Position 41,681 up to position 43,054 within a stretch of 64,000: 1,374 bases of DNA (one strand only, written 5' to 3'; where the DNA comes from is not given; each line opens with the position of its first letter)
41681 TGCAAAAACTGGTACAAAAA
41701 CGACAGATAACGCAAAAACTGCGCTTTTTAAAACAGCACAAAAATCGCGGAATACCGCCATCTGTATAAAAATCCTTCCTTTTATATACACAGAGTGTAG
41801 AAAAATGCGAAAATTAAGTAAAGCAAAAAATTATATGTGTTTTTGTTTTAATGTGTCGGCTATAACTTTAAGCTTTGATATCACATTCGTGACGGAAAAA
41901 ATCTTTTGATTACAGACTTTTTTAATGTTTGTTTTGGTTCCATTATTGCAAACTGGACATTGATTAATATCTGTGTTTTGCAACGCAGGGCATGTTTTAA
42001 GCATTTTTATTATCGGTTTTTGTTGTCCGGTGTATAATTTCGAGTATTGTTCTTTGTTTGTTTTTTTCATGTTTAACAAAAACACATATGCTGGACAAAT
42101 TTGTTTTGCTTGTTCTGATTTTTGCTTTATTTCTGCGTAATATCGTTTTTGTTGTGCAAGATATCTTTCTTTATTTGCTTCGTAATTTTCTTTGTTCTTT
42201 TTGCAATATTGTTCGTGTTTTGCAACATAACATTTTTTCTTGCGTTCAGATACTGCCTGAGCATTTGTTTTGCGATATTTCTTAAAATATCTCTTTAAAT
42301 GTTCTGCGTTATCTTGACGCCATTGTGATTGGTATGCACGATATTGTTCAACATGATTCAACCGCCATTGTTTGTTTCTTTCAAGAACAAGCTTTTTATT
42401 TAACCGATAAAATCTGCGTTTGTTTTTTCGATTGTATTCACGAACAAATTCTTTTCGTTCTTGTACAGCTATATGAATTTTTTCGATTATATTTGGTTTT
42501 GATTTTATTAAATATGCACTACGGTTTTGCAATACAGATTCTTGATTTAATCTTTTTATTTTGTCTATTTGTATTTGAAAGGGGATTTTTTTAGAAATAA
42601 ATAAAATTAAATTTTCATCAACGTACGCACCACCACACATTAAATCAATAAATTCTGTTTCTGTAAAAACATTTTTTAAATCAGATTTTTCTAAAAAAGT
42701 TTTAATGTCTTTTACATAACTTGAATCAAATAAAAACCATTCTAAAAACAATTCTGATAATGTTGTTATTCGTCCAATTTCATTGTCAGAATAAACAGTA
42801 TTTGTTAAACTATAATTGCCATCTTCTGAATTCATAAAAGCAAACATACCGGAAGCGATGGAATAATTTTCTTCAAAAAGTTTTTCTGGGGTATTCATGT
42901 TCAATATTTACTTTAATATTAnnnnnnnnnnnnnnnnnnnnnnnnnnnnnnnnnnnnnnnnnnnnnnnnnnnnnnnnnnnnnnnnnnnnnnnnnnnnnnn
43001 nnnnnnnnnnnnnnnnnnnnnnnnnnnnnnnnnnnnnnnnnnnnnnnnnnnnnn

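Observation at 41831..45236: Uncharacterised radical-SAM cassette directly upstream of, and co-directional with, the giant surface-protein gene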

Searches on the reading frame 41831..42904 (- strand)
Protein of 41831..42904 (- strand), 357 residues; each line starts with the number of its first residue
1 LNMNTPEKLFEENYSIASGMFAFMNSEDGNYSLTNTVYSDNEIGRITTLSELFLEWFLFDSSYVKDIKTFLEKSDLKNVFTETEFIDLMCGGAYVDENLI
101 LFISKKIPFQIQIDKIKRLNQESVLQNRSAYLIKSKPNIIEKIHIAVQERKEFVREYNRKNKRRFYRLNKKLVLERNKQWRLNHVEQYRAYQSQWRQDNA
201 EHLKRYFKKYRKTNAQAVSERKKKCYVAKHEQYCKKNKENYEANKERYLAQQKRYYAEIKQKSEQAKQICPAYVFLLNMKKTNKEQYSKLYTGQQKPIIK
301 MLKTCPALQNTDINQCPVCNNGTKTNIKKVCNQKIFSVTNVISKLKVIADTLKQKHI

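Call 3: search_protein_families(library=pfam, proteins=[window:41831-42904:-], max_evalue=0.1)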
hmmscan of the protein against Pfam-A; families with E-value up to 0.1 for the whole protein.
window:41831-42904:- (357 aa): 0 families

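Call 4: search_protein_families(library=ncbifam, proteins=[window:41831-42904:-], max_evalue=0.1)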
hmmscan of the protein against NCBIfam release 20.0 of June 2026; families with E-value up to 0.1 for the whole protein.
window:41831-42904:- (357 aa): 0 families

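Call 25: search_protein_families(library=phrogs, proteins=[window:41831-42904:-], max_evalue=0.1)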
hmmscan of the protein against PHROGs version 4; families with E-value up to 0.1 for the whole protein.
window:41831-42904:- (357 aa): 0 families

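Call 26: find_homologous_proteins(query=window:41831-42904:-, max_evalue=0.001)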
Query window:41831-42904:- (357 aa): 25 proteins with E <= 0.001 among 982 candidates.
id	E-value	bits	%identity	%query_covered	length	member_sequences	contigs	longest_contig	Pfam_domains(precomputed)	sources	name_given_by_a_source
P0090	3.5e-227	771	98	99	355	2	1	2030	-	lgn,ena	-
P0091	8.5e-164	563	71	98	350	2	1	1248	-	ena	-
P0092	1.1e-145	503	46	99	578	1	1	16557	-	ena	-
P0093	1.1e-114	401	41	89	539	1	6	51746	-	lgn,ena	-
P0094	5.2e-111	389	52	99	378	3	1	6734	-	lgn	-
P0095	2.3e-108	380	54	99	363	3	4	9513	-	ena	-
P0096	1.4e-96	342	47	98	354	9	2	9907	-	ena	-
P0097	1.7e-96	341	46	97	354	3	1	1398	-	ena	-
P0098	2.0e-94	335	46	98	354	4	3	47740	-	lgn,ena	-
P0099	3.3e-92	327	44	97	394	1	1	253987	-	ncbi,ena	-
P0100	3.9e-90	320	46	95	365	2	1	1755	-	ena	-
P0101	3.9e-89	317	49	99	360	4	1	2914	-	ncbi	-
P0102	1.6e-83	299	47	89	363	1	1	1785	-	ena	-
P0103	5.3e-81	290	40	99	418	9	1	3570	-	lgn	-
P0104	1.4e-80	289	44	93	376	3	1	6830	-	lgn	-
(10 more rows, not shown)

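Call 39: search_protein_families(library=padloc, proteins=[window:41831-42904:-], max_evalue=0.1)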
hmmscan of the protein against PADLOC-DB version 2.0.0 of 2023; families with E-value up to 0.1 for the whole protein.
window:41831-42904:- (357 aa): 0 families

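Call 60: search_solved_structures(query=A5, max_evalue=10, show_alignments=2)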
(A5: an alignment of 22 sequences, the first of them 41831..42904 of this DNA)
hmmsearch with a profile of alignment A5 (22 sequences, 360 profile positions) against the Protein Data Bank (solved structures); distinct sequences matched with E-value up to 10: 7.
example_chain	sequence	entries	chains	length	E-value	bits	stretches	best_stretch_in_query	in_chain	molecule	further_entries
7bc4_A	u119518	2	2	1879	0.072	15.2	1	163-245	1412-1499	Fatty acid synthase subunit alpha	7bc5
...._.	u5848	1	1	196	0.098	14.8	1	109-212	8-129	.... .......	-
3cmu_A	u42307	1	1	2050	0.26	13.4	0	175-217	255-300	Protein recA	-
3cmt_A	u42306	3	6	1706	0.71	11.9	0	175-217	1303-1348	Protein recA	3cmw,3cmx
3cmv_A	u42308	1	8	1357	0.88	11.6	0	175-217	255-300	Protein recA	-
6b0x_a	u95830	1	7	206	0.96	11.5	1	118-234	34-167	Scaffold protein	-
9er2_O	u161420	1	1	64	1.8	10.6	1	320-352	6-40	Transcription elongation factor 1 homolog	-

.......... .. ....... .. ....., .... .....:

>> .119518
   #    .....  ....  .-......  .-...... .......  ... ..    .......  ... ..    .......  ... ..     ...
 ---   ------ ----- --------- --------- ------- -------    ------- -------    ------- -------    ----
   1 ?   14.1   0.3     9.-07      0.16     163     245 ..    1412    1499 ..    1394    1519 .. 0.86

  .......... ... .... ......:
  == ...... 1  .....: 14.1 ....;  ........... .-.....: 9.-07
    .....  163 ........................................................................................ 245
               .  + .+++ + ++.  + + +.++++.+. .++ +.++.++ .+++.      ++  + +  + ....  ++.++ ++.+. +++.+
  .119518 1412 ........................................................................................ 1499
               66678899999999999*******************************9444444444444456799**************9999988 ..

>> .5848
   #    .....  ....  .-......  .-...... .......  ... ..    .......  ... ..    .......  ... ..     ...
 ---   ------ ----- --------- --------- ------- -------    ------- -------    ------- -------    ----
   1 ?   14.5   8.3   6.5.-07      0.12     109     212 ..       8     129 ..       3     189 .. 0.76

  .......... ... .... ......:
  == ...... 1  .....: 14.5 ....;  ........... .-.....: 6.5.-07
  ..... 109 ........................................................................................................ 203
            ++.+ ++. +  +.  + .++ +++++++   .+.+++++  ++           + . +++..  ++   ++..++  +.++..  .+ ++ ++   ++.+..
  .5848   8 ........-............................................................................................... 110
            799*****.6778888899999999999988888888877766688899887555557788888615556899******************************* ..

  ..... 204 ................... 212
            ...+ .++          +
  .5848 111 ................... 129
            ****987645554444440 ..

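Call 69: predict_structure(alignment_id=A5)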
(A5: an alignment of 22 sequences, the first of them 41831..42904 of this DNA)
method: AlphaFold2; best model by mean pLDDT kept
length: 357 residues; sequences in the alignment: 22
mean_pLDDT: 81.0   pTM: 0.40
mean pLDDT of the five models: 81.0, 78.4, 76.4, 72.6, 71.4
residues with pLDDT >= 90: 157; 70-90: 141; 50-70: 13; < 50: 46
segments of 3 or more residues with pLDDT < 50: 1-42, 323-325
pLDDT, mean of each block of 10 residues (from residue 1): 32 28 37 36 74 88 80 90 95 96 89 91 90 94 91 81 79 89 95 96 95 94 93 94 94 90 87 90 89 83 83 76 56 81 85 72
secondary structure, 60 per line:
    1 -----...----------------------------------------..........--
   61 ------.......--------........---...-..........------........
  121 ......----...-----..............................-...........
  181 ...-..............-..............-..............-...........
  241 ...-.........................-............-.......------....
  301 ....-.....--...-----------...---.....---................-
elements in order: H49-58 H67-73 H82-89 E93-95 H97-106 H113-126 E131-133 H139-168 H170-183 H185-198 H200-213 H215-228 H230-243 H245-269 H271-282 H284-290 H297-304 H306-310 H333-337 H341-356

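Call 72: fold_search(model_id=the predicted structure, library=pdb)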
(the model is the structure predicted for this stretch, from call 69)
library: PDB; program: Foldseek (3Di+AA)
matches with E <= 10: 17; with E <= 0.001: 0
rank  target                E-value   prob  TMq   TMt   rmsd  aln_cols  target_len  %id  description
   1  5iz2_B                2.7e+00  0.07  0.10  0.19  11.1       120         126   14  Crystal structure of the N. clavipes spidroin NTD at pH 6.5 (released 2016-07-27)
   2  6s41_A                5.8e+00  0.08  0.12  0.14  10.3       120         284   12  CRYSTAL STRUCTURE OF PXR IN COMPLEX WITH XPC-7455 (released 2019-10-02)
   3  1n4c_MODEL_1_A        7.8e+00  0.02  0.09  0.15  22.5       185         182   11  NMR Structure of the J-Domain and Clathrin Substrate Binding Domain of Bovine Auxilin (released 2003-11-11)
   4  3zhm_A                8.6e+00  0.12  0.14  0.48   5.2        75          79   15  N-terminal domain of the CI repressor from bacteriophage TP901-1 in complex with the OL2 operator half-site (released 2013-12-25)
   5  8svr_B                9.0e+00  0.06  0.11  0.13  10.3       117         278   14  Crystal structure of pregnane X receptor ligand binding domain in complex with SJPYT-326 (released 2024-05-15)
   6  8svp_B                9.0e+00  0.05  0.11  0.14  10.4       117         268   14  Crystal structure of pregnane X receptor ligand binding domain in complex with SJPYT-278 (released 2024-05-15)
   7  8svo_B                9.0e+00  0.05  0.11  0.13  10.4       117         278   14  Crystal structure of pregnane X receptor ligand binding domain in complex with SJPYT-310 (released 2024-05-15)
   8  3aun_A                9.0e+00  0.03  0.11  0.15  17.3       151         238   10  Crystal structure of the rat vitamin D receptor ligand binding domain complexed with YR335 and a synthetic peptide con (released 2012-02-15)
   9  8glv_Me               9.0e+00  0.01  0.10  0.02  47.8       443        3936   12  96-nm repeat unit of doublet microtubules from Chlamydomonas reinhardtii flagella (released 2023-05-31)
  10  5gie_D                9.5e+00  0.05  0.12  0.16   8.4       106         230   12  Crystal structure of VDR in complex with DLAM-4P (P21 form) (released 2016-12-07)
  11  3vt3_A                9.5e+00  0.05  0.12  0.15   8.4       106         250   12  Crystal structures of rat VDR-LBD with R270L mutation (released 2013-05-22)
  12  7axf                  9.5e+00  0.05  0.12  0.14  10.3       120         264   14  Crystal structure of the hPXR-LBD in complex with pretilachlor (released 2021-01-13)
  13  5j9t_D                9.5e+00  0.04  0.10  0.25  19.1       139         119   16  Crystal structure of the NuA4 core complex (released 2016-10-26)
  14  5x0r_A                1.0e+01  0.06  0.12  0.17   9.2       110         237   14  Crystal Structure of PXR LBD Complexed with SJB7 (released 2017-10-04)
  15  2zl9_A                1.0e+01  0.05  0.11  0.16   8.5       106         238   12  2-Substituted-16-ene-22-thia-1alpha,25-dihydroxy-26,27-dimethyl-19-norvitamin D3 analogs: Synthesis, biological evalua (released 2008-06-24)
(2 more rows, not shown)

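Call 73: search_dna_similar(query=window:41831-42904:-, collection=phages, mode=protein, max_evalue=0.001, max_rows=15)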
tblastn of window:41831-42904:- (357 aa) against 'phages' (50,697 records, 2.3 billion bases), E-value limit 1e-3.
No match.

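Call 76: find_related_loci(query=A5, collection=viral_contigs, flank=8000)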
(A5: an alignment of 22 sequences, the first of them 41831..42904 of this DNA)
Query A5 (357 aa) in viral_contigs; peptide patterns used: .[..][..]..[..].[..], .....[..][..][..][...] (x = any residue, [..] = any of these).
49 stretches matched a pattern, but none encodes a relative of the query by tblastn (E <= 1e-3).

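Call 87: find_related_loci(query=A5, collection=metagenome_contigs, flank=8000)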
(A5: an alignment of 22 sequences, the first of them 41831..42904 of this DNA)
Query A5 (357 aa) in metagenome_contigs; peptide patterns used: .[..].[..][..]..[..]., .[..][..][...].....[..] (x = any residue, [..] = any of these).
85 stretches matched a pattern; 7 encode a relative of the query (tblastn E <= 1e-3); 7 distinct loci.
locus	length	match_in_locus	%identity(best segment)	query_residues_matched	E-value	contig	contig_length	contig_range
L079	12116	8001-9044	49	3-355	2e-106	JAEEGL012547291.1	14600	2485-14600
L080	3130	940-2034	42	2-355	5e-91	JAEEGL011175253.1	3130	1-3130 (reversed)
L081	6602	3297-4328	41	40-355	6e-84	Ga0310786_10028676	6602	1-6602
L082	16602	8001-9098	38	1-355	2e-79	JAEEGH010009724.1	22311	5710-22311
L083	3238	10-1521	39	40-357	5e-70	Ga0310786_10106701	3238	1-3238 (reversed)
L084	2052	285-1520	27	27-349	9e-38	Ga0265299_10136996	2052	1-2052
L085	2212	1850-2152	55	40-143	3e-30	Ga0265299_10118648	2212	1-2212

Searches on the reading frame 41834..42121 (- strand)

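Call 90: search_protein_families(library=pfam, proteins=[window:41834-42121:-], max_evalue=10)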
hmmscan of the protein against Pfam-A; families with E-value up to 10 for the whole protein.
seq(96 aa): 1 family
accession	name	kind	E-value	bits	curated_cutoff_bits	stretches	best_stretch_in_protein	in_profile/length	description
PF15673.10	Ciart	-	0.038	13.8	27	1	16-61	136-179/278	Circadian-associated transcriptional repressor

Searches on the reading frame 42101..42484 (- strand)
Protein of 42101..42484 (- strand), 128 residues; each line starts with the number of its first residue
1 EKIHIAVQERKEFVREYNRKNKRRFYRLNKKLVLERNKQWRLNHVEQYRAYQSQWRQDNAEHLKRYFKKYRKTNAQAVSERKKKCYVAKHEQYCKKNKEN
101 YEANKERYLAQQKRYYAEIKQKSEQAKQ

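Call 90: search_protein_families(library=pfam, proteins=[window:42101-42484:-], max_evalue=10)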
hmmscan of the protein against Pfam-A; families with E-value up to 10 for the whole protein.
seq(128 aa): 1 family
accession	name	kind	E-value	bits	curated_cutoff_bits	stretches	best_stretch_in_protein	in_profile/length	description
PF02621.19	VitK2_biosynth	-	0.24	11.2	26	1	33-71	194-232/252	Menaquinone biosynthesis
